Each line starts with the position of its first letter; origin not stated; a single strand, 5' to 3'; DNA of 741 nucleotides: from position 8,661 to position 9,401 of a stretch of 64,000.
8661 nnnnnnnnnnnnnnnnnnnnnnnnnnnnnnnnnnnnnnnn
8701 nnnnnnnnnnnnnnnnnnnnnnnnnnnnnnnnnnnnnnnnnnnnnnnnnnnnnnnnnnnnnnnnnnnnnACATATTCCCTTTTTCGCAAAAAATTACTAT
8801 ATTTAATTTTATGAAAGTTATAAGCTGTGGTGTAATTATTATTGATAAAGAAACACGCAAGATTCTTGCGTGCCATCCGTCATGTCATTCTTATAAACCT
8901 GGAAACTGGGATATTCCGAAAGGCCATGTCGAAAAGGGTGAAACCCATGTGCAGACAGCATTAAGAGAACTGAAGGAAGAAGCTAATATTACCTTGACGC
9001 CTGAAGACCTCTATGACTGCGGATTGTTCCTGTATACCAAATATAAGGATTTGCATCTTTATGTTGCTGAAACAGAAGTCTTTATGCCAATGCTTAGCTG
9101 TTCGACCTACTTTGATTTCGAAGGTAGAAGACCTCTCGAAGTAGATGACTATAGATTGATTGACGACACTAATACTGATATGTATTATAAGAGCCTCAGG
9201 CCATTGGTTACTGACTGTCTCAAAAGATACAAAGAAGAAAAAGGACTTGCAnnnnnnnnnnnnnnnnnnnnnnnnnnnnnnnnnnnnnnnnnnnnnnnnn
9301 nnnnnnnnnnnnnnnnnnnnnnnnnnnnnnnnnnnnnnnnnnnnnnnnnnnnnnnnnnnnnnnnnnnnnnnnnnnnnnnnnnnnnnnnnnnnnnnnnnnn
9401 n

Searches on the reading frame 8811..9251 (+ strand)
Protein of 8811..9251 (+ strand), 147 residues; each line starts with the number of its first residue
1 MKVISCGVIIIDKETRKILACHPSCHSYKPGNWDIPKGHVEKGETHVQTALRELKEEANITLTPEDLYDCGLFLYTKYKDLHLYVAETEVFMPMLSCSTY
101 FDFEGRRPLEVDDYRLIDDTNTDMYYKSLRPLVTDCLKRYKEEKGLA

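Call 28: search_protein_families(library=phrogs, proteins=[window:8811-9251:+], max_evalue=0.001)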
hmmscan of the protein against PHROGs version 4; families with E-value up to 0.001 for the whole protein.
window:8811-9251:+ (147 aa): 5 families
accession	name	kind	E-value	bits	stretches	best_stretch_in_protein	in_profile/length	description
phrog_1185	-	other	9e-28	98.6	1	1-142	146-294/301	nudix hydrolase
phrog_1198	-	other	3.6e-13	50.8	1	4-67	37-100/253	MutT/NUDIX hydrolase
phrog_10313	-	other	5.3e-09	37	1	27-68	34-75/159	nudix hydrolase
phrog_19657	-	other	2.8e-07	31.6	1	4-61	23-89/176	nudix hydrolase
phrog_15528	-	head and packaging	0.00039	19.9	1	29-94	541-604/794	portal protein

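Call 36: search_protein_families(library=pfam, proteins=[window:8811-9251:+], max_evalue=0.01)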
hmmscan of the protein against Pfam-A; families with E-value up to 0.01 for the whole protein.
window:8811-9251:+ (147 aa): 1 family
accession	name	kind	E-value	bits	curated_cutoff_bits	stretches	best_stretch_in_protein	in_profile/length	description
PF00293.34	NUDIX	-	1.5e-14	54.6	21.1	1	3-91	3-88/134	NUDIX domain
